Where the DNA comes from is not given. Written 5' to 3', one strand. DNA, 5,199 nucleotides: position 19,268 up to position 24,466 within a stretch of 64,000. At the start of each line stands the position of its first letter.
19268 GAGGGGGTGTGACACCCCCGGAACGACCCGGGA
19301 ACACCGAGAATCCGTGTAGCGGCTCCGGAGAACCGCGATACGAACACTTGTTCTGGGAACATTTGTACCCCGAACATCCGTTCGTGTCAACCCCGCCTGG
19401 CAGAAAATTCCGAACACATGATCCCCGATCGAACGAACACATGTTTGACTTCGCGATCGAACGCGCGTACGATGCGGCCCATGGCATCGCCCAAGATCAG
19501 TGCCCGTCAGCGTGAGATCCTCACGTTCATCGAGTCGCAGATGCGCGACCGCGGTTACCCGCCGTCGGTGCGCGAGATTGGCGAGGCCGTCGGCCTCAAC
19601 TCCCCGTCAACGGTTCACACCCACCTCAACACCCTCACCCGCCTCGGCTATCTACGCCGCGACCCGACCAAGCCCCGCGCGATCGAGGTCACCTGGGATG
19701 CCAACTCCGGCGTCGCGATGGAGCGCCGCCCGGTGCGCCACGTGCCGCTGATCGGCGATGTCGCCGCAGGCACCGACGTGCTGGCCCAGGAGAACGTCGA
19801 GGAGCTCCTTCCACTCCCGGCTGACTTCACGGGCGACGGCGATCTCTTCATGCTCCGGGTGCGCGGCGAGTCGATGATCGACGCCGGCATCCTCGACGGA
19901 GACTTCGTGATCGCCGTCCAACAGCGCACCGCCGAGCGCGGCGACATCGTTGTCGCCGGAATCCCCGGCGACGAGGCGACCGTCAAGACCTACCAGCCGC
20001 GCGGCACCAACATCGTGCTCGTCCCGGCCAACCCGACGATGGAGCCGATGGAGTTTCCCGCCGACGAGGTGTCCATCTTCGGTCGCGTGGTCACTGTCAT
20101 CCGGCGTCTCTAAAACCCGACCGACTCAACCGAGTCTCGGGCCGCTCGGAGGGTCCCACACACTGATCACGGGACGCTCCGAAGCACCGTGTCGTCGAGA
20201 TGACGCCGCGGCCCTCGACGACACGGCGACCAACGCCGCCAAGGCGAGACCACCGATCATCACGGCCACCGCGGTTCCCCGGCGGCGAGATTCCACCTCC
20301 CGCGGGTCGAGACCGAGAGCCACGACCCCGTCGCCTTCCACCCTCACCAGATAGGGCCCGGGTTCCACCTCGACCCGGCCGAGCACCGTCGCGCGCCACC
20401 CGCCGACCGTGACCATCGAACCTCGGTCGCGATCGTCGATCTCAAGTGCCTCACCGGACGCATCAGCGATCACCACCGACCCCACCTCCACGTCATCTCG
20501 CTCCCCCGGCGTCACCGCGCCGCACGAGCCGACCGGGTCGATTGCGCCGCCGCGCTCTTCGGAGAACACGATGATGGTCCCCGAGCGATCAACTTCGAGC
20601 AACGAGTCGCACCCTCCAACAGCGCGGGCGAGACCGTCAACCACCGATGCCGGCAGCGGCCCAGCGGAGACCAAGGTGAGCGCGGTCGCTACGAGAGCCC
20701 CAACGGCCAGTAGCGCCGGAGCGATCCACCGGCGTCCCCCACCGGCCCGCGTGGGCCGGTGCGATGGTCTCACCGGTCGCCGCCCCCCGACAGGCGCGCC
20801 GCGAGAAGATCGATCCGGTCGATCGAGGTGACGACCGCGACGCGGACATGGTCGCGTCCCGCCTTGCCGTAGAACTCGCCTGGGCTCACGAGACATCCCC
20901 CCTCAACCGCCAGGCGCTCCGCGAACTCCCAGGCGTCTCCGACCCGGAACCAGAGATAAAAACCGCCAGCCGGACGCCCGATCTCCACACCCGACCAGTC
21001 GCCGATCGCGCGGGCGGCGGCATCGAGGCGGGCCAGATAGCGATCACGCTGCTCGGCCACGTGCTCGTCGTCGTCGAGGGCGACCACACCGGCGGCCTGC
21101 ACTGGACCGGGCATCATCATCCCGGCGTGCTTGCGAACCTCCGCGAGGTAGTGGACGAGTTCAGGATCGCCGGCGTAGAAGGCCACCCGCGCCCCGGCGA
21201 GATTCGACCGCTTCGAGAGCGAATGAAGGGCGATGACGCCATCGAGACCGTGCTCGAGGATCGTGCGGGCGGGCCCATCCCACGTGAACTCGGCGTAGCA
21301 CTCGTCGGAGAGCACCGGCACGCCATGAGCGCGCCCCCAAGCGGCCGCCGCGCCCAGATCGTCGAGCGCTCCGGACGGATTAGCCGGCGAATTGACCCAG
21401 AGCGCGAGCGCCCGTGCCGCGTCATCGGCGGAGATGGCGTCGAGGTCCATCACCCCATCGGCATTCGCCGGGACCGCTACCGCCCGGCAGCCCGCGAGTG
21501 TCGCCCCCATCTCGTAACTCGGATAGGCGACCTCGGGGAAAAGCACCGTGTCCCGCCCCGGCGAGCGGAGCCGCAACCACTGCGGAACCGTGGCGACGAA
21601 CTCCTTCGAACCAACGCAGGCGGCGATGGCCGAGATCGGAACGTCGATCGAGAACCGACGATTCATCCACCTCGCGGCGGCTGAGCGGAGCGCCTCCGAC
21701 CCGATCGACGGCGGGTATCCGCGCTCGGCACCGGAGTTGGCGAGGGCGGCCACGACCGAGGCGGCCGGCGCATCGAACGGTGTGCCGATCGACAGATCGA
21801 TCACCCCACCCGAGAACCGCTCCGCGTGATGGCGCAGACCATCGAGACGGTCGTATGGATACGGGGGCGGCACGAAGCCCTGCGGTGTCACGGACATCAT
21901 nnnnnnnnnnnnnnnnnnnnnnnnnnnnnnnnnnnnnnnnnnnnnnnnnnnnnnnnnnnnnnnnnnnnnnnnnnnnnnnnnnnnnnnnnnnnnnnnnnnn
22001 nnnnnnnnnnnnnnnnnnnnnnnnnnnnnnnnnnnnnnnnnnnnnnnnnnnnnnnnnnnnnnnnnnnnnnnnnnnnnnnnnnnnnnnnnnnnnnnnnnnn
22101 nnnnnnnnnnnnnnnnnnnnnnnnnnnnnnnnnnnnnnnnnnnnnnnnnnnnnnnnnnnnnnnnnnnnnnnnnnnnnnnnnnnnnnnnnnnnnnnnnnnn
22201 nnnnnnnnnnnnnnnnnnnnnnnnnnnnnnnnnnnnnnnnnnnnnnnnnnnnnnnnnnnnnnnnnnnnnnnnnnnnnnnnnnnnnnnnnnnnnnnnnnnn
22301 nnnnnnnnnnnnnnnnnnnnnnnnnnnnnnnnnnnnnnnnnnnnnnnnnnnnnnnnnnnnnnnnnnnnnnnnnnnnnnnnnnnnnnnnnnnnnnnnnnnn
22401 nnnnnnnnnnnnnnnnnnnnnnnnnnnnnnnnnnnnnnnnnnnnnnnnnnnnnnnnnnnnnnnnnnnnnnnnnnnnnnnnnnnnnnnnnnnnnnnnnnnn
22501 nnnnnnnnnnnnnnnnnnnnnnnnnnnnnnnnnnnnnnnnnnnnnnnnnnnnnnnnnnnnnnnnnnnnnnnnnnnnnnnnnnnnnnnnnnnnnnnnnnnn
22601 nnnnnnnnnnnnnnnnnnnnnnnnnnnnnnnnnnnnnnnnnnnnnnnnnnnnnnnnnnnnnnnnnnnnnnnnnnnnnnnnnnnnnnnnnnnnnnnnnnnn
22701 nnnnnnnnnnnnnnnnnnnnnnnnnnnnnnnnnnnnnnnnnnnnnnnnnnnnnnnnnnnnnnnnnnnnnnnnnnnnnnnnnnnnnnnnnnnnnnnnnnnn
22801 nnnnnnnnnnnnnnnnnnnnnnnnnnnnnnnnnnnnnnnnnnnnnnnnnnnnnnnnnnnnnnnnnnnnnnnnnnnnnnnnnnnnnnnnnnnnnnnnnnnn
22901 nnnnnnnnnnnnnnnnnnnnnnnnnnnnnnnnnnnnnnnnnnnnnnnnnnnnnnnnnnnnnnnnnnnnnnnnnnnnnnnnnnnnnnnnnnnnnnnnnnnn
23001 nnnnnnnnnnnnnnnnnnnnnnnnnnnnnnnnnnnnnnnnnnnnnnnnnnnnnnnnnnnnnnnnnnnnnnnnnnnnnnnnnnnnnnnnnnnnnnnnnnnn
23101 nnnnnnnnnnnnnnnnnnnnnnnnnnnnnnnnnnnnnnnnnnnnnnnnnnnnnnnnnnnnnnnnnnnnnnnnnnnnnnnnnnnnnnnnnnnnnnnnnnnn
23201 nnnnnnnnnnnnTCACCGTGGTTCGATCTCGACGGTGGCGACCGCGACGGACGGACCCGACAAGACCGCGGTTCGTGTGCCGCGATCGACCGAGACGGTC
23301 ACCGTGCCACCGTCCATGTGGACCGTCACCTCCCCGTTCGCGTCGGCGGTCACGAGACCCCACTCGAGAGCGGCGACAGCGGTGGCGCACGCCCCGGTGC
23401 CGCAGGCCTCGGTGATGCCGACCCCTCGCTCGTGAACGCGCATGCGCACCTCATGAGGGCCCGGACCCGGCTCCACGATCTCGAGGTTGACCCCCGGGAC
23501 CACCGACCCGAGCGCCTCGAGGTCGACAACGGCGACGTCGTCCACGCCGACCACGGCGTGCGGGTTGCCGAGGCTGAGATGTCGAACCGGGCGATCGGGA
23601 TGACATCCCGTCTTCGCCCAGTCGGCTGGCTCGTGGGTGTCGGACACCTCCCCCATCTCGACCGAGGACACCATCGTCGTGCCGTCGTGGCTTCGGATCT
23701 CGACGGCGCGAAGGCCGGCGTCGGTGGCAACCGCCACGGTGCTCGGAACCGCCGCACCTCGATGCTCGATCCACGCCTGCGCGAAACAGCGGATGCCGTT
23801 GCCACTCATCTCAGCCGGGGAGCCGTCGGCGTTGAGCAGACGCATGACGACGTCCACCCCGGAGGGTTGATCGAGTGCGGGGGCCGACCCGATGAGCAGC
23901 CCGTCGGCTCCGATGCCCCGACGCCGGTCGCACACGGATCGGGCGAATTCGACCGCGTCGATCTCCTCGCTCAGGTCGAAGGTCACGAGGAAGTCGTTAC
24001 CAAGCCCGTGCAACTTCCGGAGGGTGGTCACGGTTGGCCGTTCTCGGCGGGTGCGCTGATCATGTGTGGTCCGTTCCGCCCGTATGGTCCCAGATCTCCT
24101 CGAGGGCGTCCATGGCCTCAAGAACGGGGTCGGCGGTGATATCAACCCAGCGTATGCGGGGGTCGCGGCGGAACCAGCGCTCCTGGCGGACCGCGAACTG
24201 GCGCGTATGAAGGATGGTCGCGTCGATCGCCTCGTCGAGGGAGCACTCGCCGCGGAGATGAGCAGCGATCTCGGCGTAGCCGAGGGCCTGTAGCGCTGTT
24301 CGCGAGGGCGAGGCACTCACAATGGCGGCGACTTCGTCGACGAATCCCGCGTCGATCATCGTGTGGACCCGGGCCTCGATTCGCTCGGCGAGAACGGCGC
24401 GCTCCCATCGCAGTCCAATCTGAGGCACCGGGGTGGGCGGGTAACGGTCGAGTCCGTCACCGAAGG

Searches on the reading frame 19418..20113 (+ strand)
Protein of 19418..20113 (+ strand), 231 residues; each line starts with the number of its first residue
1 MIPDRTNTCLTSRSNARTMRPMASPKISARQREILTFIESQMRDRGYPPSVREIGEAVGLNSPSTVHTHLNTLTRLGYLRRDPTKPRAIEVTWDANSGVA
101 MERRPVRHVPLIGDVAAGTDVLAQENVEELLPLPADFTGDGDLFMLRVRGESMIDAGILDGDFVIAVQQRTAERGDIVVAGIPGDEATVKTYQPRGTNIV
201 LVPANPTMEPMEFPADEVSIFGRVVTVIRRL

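Call 24: search_protein_families(library=ncbifam, proteins=[window:19418-20113:+], max_evalue=1e-25)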
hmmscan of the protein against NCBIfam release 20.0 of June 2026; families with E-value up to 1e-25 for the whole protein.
window:19418-20113:+ (231 aa): 1 family
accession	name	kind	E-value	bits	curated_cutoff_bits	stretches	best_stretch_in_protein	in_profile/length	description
TIGR00498.1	lexA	equivalog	2.1e-67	226.7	110.95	1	26-230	3-201/203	transcriptional repressor LexA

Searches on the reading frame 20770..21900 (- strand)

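Call 24: search_protein_families(library=ncbifam, proteins=[window:20770-21900:-], max_evalue=1e-25)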
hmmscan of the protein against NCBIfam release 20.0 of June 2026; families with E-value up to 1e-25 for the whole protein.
window:20770-21900:- (376 aa): 22 families
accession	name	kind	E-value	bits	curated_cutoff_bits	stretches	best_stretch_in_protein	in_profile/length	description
TIGR03539.1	DapC_actino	equivalog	1.2e-100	337.1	355.65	1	12-370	2-356/357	succinyldiaminopimelate transaminase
TIGR03537.1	DapC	equivalog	7.3e-60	202.7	453.6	1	35-362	4-339/350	succinyldiaminopimelate transaminase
TIGR03540.1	DapC_direct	equivalog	6.8e-56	189.8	593.25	1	12-369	10-379/383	LL-diaminopimelate aminotransferase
NF006756.0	PRK09276.1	subfamily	3.4e-55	187.6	507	1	12-370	12-382/387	LL-diaminopimelate aminotransferase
TIGR03538.1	DapC_gpp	equivalog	9e-54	182.8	474.6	1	13-363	10-384/395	succinyldiaminopimelate transaminase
NF004494.0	PRK05839.1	equivalog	1.7e-46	158.7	485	1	13-363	5-361/376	succinyldiaminopimelate transaminase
NF004611.0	PRK05942.1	equivalog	1.3e-44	152.8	628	1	12-369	16-385/394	aspartate aminotransferase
NF005977.0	PRK08068.1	subfamily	1.4e-43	149.6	494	1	32-370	33-383/391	transaminase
NF006604.0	PRK09148.1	equivalog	3.3e-42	144.9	648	1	12-364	12-379/406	LL-diaminopimelate aminotransferase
NF041364.1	GntC_guanitoxin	equivalog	3.4e-40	138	415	1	36-371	3-354/356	guanitoxin biosynthesis PLP-dependent (S)-gamma-hydroxy-L-arginine cyclodehydratase GntC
NF006033.0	PRK08175.1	equivalog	7.7e-40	137.1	647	1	12-363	17-383/407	alanine transaminase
NF005815.0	PRK07681.1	equivalog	3.8e-38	131.5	545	1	27-364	28-376/399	LL-diaminopimelate aminotransferase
NF005613.0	PRK07366.1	equivalog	2.1e-34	119.2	486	1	17-370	16-384/391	LL-diaminopimelate aminotransferase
NF004770.0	PRK06108.1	subfamily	3.6e-33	114.9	422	1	51-371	55-389/396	pyridoxal phosphate-dependent aminotransferase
NF006387.0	PRK08636.1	equivalog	4.1e-32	111.7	675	1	12-365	14-389/403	LL-diaminopimelate aminotransferase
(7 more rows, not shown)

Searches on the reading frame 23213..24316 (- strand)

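Call 24: search_protein_families(library=ncbifam, proteins=[window:23213-24316:-], max_evalue=1e-25)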
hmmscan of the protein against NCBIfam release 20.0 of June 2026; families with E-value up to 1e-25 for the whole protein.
window:23213-24316:- (367 aa): 1 family
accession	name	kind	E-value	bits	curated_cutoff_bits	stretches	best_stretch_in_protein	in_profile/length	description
TIGR00652.1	DapF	equivalog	7.5e-54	182.9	114.65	1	101-361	5-265/270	diaminopimelate epimerase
